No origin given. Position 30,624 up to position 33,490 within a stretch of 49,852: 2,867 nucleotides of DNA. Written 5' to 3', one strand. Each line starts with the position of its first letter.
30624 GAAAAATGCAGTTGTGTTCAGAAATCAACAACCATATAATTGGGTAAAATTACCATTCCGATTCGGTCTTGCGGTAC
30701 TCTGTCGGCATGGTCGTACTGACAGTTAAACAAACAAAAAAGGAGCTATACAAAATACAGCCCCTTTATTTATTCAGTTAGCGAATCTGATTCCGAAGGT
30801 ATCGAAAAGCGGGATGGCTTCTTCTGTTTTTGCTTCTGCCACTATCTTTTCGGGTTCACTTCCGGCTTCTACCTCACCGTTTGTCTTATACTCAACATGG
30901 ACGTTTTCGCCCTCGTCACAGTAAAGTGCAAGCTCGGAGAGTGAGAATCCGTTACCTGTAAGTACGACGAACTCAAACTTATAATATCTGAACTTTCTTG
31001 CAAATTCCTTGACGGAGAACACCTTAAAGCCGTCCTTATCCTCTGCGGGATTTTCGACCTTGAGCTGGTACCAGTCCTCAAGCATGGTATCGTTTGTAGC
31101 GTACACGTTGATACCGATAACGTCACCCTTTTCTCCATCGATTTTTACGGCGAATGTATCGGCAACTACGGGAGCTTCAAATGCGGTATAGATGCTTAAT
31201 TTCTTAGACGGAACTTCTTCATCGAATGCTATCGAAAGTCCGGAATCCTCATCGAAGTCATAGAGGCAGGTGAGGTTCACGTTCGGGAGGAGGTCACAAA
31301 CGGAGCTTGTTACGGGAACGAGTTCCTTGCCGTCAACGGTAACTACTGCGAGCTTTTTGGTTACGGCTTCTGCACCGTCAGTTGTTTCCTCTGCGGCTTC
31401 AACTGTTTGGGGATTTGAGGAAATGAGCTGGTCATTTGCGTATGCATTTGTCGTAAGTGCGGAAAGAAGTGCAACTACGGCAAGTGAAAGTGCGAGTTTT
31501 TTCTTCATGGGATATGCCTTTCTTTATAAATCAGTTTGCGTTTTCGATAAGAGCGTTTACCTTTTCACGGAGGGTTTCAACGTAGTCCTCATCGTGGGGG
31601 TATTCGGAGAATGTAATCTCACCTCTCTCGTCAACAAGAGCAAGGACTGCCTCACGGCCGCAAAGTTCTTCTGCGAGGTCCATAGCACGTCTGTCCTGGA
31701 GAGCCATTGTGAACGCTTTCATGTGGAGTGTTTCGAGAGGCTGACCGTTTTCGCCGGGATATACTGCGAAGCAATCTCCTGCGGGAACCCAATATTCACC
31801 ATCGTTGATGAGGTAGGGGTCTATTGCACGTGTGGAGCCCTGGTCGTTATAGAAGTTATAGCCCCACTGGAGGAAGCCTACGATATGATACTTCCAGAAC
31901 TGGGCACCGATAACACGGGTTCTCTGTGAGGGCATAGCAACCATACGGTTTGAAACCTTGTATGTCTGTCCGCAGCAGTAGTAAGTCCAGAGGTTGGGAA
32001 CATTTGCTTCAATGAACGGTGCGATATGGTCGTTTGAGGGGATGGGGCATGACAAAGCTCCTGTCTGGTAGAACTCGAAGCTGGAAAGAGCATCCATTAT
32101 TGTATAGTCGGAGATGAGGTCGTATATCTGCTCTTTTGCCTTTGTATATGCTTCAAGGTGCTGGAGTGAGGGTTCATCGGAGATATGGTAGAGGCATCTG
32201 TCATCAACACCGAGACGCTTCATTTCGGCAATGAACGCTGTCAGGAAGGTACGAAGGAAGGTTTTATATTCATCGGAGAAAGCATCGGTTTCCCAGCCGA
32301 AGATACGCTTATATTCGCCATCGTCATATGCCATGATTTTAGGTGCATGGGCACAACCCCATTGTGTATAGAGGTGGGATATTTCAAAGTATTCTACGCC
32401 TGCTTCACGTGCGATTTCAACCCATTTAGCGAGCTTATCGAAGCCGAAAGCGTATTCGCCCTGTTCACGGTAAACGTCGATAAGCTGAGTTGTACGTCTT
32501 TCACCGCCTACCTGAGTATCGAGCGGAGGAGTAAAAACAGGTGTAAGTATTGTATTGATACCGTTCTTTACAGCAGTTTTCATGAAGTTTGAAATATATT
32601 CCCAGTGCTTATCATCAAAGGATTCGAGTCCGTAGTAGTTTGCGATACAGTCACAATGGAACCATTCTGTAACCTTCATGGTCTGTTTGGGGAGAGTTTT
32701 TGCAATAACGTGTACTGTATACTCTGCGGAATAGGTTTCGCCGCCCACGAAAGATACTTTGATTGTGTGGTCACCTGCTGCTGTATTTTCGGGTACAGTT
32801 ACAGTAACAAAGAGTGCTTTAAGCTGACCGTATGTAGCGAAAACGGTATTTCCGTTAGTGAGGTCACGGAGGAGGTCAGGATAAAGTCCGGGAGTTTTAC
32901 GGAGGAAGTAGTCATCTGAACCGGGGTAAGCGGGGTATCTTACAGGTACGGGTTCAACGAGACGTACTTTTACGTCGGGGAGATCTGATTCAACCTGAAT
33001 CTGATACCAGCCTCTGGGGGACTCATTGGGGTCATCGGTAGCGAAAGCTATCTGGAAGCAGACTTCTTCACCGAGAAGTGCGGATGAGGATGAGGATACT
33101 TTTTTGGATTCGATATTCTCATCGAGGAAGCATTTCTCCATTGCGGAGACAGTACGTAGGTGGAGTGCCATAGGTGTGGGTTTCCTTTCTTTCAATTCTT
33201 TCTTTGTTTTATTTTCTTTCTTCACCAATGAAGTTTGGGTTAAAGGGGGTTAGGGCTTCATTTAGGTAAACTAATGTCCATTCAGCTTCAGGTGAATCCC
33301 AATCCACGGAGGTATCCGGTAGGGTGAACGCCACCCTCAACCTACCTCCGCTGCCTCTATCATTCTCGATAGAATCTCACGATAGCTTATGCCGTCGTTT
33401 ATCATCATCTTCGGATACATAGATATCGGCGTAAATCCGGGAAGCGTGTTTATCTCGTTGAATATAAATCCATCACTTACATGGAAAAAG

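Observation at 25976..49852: Strand-locked intergenic repeat family with an invariant core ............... (9 copies in 24 kb)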

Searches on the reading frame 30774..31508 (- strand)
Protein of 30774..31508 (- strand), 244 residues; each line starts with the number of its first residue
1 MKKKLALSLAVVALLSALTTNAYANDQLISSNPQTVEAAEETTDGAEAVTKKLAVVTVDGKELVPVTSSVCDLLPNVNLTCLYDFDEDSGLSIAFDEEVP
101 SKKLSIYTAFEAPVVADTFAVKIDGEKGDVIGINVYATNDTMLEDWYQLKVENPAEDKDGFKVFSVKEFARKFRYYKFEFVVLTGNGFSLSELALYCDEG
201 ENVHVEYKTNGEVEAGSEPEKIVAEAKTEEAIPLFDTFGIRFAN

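Call 6: search_protein_families(library=pfam, proteins=[window:30774-31508:-])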
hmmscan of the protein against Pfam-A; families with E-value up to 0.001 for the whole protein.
window:30774-31508:- (244 aa): 0 families

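Call 77: search_protein_families(library=ncbifam, proteins=[window:30774-31508:-], max_evalue=0.01)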
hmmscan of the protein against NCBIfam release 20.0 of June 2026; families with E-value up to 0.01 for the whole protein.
window:30774-31508:- (244 aa): 0 families

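Call 78: search_protein_families(library=phrogs, proteins=[window:30774-31508:-], max_evalue=0.01)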
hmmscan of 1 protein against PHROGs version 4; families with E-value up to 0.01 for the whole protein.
window:30774-31508:- (244 aa): 1 family
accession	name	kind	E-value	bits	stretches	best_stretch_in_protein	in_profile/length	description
phrog_31995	-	unknown function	0.0098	17.4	0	90-150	6-65/110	-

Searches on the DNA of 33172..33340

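Call 29: search_rna_families(source=window, start=33172, end=33340, threshold=evalue, max_evalue=10)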
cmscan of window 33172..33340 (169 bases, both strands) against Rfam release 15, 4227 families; matches with E-value up to 10: 5.
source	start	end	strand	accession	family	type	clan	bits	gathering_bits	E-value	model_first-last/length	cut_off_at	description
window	33189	33212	+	RF01339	CRISPR-DR27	Gene; CRISPR;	-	23.7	35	0.063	1-25/25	no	CRISPR RNA direct repeat element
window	33202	33270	-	RF01410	BsrC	Gene; sRNA;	-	11.6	38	9.7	1-87/87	no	BsrC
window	33310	33340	-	RF00417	SNORA56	Gene; snRNA; snoRNA; HACA-box;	CL00039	10.7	80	8.3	99-129/129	5'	Small nucleolar RNA SNORA56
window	33172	33256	+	RF00551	bicoid_3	Cis-reg;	-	9.2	91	3.3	460-552/552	5'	Bicoid 3'-UTR regulatory element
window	33199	33234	+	RF02143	HYMAI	Gene; lncRNA;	-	8.6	80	9.8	206-241/241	no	Hydatidiform mole associated and imprinted conserved region 1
